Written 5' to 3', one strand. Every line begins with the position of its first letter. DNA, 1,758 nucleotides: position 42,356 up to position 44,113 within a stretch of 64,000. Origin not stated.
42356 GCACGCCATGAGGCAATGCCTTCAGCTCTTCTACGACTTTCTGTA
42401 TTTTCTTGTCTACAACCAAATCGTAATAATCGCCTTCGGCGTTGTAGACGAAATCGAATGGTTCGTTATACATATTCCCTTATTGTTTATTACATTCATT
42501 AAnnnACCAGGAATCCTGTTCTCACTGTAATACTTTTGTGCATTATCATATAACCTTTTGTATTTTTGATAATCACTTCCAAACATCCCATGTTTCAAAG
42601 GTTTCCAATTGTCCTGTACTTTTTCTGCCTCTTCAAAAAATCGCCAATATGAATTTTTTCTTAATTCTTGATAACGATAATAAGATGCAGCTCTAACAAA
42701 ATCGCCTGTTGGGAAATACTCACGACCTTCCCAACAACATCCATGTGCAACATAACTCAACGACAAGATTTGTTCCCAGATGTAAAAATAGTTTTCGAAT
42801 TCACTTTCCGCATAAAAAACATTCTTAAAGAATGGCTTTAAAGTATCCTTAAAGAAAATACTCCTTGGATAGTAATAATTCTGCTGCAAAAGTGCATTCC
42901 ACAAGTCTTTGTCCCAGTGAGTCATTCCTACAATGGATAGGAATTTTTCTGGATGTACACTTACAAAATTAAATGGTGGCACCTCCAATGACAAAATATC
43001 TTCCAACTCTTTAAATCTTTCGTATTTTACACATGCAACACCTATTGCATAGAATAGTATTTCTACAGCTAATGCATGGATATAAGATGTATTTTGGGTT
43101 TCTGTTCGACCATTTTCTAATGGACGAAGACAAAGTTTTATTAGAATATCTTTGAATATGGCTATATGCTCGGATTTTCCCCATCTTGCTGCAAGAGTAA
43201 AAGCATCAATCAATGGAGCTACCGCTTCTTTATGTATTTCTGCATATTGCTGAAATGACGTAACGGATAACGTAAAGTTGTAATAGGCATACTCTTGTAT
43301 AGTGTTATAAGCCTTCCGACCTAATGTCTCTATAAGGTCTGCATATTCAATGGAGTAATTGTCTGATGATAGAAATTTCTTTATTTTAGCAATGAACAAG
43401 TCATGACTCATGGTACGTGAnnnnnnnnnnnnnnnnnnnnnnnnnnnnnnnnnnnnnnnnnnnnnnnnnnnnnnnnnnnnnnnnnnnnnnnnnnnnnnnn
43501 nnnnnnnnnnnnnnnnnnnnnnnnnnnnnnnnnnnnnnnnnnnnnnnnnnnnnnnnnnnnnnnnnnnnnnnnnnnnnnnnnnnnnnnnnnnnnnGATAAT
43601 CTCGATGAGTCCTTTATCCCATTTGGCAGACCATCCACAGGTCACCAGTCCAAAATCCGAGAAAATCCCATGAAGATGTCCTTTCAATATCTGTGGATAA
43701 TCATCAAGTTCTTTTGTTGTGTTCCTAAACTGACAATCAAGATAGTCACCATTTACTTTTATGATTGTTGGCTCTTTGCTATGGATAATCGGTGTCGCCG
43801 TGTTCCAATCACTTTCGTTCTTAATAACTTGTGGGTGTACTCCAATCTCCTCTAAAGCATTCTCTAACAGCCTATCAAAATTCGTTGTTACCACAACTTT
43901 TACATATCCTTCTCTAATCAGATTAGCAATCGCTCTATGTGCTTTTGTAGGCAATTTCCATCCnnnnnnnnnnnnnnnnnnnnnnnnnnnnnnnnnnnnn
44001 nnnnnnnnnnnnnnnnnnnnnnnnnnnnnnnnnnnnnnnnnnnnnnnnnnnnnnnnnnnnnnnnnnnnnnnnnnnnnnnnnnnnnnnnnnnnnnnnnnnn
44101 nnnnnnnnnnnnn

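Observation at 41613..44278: Defense-type SIR2 domain protein translationally overlapping the HNH gene, followed by an uncharacterised 286-aa partner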

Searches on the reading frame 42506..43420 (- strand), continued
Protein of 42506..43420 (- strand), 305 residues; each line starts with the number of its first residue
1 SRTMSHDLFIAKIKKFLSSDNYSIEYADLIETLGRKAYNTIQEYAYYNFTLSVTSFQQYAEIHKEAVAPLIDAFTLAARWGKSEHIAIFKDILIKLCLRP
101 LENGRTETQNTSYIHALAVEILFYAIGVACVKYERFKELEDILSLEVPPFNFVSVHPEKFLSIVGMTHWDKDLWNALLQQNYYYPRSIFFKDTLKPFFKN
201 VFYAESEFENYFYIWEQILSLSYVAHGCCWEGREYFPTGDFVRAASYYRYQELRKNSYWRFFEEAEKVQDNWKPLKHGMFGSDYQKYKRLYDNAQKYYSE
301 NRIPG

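Call 100: search_protein_families(library=pfam, proteins=[P0309, P0348, P0356, P0375, P0378, P0382, P0393, P0405, P0411, P0414], max_evalue=0.01)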
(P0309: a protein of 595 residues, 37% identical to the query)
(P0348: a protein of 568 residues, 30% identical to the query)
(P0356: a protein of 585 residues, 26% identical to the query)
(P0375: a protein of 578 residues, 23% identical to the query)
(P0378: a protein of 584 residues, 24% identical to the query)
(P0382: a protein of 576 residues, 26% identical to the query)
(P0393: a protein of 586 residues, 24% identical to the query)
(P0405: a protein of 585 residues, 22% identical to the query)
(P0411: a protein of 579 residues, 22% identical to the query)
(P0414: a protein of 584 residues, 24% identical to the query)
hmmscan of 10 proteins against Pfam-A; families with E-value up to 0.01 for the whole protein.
P0309 (595 aa): 2 families
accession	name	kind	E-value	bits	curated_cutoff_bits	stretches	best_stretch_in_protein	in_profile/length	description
PF13676.11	TIR_2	-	6.6e-17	62.6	28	1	127-257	1-119/122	TIR domain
PF08357.16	SEFIR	-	2.6e-11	44.5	23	1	125-226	1-99/150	SEFIR domain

P0348 (568 aa): 1 family
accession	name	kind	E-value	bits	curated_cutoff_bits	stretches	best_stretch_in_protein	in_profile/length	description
PF00656.27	Peptidase_C14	-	4.8e-17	62.9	21.4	1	9-233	2-222/233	Caspase domain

P0356 (585 aa): 1 family
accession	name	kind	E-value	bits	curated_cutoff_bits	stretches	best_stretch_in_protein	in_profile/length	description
PF00656.27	Peptidase_C14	-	3.2e-20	73.2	21.4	1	19-246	3-223/233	Caspase domain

P0375 (578 aa): 1 family
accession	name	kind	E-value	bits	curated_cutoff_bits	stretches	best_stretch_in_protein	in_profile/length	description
PF00656.27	Peptidase_C14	-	3.1e-16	60.2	21.4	1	13-238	2-222/233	Caspase domain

P0378 (584 aa): 1 family
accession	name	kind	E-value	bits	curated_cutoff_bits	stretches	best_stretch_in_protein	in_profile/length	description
PF00656.27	Peptidase_C14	-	4.7e-20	72.7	21.4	1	16-242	3-223/233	Caspase domain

P0382 (576 aa): 1 family
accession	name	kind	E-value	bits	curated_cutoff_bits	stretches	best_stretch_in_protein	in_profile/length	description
PF00656.27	Peptidase_C14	-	2.1e-14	54.2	21.4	1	15-240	3-222/233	Caspase domain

P0393 (586 aa): 1 family
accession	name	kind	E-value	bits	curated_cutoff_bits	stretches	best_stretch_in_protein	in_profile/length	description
PF00656.27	Peptidase_C14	-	9e-20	71.8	21.4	1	15-242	3-223/233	Caspase domain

P0405 (585 aa): 1 family
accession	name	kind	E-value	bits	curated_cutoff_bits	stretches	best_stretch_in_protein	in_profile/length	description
PF00656.27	Peptidase_C14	-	7.4e-19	68.8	21.4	1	14-241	2-222/233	Caspase domain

P0411 (579 aa): 1 family
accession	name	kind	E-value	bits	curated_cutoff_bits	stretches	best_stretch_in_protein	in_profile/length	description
PF00656.27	Peptidase_C14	-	2.5e-17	63.8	21.4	1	15-240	3-223/233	Caspase domain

P0414 (584 aa): 2 families
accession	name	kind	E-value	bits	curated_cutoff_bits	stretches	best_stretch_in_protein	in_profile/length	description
PF00656.27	Peptidase_C14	-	4.9e-23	82.5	21.4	1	16-240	4-223/233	Caspase domain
PF01650.23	Peptidase_C13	-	0.0068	16.4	22.8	0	59-153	89-168/258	Peptidase C13 family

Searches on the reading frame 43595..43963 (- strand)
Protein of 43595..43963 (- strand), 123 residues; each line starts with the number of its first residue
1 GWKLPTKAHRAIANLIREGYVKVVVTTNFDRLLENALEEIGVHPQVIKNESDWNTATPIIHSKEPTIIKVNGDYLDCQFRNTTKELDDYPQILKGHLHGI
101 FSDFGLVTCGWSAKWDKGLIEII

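Call 75: search_solved_structures(query=window:43595-43963:-, max_evalue=10, show_alignments=5)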
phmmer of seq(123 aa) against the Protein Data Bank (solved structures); distinct sequences matched with E-value up to 10: 18.
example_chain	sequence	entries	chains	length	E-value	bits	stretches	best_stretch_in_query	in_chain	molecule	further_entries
8jkz_A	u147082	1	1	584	1.3e-07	34.7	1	8-115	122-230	Sir2 superfamily protein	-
8jl0_A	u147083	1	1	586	1.3e-07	34.7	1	8-115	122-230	Sir2 superfamily protein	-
8in8_B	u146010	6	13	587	1.3e-07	34.7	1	8-115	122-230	Sir2 superfamily protein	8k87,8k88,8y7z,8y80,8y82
9xvc_H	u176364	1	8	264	0.032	17.3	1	16-76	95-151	KomC(H146N), a SIR2-domain NADase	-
1ma3_A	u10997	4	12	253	0.075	16.1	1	5-36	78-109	Transcriptional regulatory protein, Sir2 family | NAD-dependent deacetylase 2 | NAD-dependent protein deacylase 2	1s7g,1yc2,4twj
4twi_A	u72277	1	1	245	0.11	15.5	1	5-39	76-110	NAD-dependent protein deacylase 1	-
1m2k_A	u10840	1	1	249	0.11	15.5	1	5-39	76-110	Silent Information Regulator 2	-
1m2g_A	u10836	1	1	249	0.11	15.5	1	5-39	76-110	Silent Information Regulator 2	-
1m2h_A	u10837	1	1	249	0.11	15.5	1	5-39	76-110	Silent Information Regulator 2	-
1m2n_A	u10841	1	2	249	0.11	15.5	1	5-39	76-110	Silent Information Regulator 2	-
1ici_A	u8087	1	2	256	0.12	15.5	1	5-39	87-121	TRANSCRIPTIONAL REGULATORY PROTEIN, SIR2 FAMILY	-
8zsf_D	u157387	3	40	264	0.16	15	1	16-76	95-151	Sir2 family NAD-dependent protein deacetylase | KomC, SIR2 domain protein, NADase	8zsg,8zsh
8zsi_E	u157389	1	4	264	0.4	13.7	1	16-76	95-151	Sir2 family NAD-dependent protein deacetylase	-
8qpt_A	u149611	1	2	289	0.53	13.3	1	23-99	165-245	inorganic diphosphatase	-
8w9l_A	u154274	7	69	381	0.55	13.3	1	13-42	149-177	SIR2-like domain-containing protein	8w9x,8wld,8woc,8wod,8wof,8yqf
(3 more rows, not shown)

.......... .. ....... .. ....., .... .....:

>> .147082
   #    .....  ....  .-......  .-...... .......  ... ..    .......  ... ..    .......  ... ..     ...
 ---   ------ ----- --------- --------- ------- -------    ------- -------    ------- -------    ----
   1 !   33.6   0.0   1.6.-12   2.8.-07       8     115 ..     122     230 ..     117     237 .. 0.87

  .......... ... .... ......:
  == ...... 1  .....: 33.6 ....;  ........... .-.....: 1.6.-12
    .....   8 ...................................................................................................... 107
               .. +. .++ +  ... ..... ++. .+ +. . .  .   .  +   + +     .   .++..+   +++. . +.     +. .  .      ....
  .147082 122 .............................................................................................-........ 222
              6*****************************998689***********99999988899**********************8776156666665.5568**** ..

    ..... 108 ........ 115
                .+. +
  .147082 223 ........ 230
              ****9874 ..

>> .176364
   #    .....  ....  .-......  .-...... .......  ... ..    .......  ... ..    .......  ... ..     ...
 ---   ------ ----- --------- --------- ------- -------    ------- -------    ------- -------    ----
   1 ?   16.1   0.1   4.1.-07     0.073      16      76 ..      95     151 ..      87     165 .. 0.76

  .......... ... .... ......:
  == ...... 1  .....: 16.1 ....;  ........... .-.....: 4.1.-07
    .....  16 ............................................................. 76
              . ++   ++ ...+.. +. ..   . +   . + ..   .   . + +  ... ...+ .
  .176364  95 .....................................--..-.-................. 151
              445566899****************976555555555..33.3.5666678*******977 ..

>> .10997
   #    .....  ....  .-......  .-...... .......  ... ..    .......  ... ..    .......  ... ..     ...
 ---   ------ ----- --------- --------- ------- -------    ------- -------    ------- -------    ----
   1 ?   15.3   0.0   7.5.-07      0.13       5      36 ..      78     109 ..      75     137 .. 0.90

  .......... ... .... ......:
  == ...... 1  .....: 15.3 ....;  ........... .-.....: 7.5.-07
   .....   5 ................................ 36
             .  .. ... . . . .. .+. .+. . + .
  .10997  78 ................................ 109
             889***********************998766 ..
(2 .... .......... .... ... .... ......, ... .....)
